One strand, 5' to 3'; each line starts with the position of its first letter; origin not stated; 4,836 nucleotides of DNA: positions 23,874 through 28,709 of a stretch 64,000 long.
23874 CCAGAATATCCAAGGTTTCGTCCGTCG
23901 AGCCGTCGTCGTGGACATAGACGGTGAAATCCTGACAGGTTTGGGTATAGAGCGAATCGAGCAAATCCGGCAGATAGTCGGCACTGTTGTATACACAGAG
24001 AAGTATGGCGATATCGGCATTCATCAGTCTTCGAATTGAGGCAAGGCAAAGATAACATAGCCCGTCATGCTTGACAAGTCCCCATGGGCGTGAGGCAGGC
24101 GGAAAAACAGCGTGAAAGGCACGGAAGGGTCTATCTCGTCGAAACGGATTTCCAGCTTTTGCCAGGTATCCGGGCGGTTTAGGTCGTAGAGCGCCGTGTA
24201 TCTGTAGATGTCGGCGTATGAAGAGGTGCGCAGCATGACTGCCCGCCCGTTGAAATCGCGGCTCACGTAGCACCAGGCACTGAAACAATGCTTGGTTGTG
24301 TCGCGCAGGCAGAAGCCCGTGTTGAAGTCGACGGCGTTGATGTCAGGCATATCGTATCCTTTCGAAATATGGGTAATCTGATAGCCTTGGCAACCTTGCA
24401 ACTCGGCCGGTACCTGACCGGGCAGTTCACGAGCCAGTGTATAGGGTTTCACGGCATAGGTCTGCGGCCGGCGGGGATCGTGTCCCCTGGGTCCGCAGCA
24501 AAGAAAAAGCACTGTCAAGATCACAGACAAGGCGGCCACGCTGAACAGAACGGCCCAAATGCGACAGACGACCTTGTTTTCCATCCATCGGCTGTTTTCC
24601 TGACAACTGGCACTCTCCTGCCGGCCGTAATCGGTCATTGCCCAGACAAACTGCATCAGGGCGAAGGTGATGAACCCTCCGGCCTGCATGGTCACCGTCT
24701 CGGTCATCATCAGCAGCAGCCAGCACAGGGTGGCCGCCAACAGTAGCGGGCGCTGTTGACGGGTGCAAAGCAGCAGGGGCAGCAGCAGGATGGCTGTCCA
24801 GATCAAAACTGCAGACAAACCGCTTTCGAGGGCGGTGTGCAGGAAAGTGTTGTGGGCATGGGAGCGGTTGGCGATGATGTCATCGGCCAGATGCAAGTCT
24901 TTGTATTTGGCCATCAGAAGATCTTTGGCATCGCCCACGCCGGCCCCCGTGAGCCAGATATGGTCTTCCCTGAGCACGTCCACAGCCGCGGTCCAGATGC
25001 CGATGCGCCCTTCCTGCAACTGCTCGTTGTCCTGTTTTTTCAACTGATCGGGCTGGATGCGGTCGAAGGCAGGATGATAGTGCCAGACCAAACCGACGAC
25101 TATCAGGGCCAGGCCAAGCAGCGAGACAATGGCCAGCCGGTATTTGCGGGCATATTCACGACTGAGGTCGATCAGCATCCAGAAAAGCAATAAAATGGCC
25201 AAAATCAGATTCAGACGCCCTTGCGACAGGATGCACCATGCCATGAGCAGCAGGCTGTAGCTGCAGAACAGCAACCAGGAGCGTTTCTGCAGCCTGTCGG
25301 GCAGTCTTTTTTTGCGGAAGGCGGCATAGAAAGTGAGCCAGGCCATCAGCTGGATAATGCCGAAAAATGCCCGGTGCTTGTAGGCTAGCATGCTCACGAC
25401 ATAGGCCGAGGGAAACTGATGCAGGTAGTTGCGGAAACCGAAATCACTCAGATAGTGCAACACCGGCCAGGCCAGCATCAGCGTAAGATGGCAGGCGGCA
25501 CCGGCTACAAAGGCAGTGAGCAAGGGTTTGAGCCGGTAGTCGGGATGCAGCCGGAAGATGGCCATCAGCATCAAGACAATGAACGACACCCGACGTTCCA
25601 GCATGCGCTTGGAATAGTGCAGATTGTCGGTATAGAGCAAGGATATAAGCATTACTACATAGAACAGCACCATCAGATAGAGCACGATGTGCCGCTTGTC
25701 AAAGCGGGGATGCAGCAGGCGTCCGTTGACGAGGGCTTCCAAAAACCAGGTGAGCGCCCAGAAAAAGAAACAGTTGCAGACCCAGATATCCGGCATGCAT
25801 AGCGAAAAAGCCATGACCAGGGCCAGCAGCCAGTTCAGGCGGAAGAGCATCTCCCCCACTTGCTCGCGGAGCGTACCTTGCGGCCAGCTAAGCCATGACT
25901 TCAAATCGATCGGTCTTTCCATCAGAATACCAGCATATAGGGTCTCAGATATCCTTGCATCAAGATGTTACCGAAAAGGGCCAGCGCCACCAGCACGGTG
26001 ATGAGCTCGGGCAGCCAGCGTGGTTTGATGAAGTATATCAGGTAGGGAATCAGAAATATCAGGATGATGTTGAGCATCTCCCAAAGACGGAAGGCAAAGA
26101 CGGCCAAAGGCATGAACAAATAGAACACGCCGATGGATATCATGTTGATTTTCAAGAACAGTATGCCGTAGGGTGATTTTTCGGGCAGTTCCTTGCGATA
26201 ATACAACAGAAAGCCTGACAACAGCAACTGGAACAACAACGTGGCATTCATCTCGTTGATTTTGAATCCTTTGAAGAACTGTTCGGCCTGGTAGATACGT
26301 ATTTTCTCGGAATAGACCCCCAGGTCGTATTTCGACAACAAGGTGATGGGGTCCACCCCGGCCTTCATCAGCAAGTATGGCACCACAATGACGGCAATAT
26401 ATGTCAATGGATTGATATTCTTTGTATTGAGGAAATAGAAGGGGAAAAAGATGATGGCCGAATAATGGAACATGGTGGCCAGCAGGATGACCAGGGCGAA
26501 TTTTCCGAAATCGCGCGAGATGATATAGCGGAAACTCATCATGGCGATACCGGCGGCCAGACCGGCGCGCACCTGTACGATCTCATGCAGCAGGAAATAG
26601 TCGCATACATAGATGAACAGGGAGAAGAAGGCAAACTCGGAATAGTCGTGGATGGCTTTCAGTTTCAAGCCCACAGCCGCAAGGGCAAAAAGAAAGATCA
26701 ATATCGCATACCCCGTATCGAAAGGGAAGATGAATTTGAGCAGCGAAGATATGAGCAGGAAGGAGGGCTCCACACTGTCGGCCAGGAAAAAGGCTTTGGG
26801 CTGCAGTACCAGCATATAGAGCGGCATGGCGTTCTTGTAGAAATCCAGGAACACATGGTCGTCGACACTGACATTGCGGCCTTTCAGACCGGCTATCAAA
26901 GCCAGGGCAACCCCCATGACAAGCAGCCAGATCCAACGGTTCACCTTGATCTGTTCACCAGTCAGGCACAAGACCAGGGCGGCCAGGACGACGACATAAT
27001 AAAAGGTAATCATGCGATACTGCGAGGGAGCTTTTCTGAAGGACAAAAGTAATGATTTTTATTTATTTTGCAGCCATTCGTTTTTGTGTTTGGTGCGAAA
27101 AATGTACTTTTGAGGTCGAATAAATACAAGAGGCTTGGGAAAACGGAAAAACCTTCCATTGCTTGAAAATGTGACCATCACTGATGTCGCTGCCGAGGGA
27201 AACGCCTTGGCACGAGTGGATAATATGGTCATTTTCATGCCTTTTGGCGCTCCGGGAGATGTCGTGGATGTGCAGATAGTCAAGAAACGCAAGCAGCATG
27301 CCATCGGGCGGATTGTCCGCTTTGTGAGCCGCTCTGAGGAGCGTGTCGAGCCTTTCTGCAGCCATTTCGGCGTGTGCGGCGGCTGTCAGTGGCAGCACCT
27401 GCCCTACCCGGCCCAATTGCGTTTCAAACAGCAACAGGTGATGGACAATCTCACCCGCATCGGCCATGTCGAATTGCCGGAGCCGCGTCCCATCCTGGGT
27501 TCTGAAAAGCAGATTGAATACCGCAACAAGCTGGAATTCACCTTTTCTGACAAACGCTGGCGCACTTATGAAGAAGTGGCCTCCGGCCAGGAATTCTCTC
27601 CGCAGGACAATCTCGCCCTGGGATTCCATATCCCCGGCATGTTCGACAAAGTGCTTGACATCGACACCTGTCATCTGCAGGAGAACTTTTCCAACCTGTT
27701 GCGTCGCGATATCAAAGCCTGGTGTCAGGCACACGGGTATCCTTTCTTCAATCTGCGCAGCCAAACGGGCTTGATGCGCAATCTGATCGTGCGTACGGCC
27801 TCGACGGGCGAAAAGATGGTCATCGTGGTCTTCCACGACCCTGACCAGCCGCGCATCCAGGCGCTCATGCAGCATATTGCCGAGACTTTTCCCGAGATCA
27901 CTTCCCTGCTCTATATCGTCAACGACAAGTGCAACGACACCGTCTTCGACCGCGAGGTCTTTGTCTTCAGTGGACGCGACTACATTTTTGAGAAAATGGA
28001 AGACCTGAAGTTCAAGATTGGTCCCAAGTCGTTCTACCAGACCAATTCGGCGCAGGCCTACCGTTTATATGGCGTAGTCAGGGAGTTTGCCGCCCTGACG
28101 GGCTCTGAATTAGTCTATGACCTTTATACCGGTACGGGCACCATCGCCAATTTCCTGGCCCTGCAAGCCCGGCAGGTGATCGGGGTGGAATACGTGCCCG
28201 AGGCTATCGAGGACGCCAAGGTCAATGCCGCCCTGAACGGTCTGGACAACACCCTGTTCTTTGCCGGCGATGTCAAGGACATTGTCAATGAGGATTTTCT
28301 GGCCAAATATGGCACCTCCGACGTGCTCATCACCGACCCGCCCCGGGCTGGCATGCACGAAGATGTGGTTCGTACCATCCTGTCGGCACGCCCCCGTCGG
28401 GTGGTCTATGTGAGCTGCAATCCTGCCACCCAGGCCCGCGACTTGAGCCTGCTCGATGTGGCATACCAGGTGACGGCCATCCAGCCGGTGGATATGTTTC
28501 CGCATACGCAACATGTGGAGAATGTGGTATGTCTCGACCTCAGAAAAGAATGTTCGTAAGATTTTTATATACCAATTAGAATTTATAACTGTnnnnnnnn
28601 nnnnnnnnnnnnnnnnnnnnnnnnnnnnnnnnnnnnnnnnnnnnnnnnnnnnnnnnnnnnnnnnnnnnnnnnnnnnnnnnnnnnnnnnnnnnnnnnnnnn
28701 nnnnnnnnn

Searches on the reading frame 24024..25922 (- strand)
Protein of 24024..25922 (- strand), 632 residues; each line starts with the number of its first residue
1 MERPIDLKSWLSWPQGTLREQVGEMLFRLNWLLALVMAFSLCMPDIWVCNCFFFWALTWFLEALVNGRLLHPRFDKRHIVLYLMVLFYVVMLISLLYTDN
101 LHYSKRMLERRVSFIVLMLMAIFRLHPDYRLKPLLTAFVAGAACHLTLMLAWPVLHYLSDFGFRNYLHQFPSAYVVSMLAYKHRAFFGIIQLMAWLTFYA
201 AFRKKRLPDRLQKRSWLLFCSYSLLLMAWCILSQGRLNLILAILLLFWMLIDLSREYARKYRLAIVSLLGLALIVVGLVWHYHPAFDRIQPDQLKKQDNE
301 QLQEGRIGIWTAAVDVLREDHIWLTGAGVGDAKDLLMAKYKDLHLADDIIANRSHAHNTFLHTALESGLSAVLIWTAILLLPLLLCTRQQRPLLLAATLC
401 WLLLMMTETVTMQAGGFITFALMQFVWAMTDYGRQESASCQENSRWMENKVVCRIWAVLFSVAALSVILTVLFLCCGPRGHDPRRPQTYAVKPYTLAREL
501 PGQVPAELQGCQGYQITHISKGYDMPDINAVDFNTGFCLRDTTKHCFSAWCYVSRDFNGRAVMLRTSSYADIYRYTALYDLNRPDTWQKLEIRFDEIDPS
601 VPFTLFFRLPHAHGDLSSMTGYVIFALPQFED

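Call 40: search_protein_families(library=pfam, proteins=[window:24024-25922:-], max_evalue=0.00001)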
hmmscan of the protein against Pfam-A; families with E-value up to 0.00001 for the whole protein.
window:24024-25922:- (632 aa): 1 family
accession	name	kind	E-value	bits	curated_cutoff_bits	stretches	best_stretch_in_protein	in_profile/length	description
PF04932.20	Wzy_C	-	1.5e-13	51.2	31.7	1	224-375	4-148/149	O-Antigen ligase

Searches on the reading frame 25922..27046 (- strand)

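Call 40: search_protein_families(library=pfam, proteins=[window:25922-27046:-], max_evalue=0.00001)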
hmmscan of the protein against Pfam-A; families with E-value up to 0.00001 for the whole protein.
window:25922-27046:- (374 aa): 1 family
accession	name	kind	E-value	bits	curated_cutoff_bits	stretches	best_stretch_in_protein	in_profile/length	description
PF14897.12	EpsG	-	3.7e-39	135.2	30.1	1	39-357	2-304/326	EpsG family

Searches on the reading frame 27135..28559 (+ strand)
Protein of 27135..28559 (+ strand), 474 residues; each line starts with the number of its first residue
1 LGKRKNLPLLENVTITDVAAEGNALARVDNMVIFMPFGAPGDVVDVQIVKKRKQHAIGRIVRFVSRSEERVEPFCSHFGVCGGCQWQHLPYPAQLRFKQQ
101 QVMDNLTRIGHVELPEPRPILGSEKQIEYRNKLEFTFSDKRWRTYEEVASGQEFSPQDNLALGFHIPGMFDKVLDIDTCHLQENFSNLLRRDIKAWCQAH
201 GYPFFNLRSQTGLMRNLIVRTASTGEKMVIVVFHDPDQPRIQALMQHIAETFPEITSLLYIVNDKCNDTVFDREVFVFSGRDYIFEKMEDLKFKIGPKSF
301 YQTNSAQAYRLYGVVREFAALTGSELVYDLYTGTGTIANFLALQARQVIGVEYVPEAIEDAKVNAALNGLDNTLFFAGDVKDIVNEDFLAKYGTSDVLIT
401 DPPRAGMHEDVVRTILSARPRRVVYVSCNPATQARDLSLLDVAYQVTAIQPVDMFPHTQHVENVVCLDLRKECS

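Call 40: search_protein_families(library=pfam, proteins=[window:27135-28559:+], max_evalue=0.00001)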
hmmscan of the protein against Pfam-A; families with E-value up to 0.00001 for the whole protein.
window:27135-28559:+ (474 aa): 3 families
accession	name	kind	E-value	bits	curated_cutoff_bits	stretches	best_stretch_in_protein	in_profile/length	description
PF05958.17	tRNA_U5-meth_tr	-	1.3e-18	67.6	23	1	290-468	169-355/357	tRNA (Uracil-5-)-methyltransferase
PF13847.12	Methyltransf_31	-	4.6e-10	39.8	27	1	326-400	6-80/145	Methyltransferase domain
PF01938.26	TRAM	-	1.4e-08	34.9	21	1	12-61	9-61/61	TRAM domain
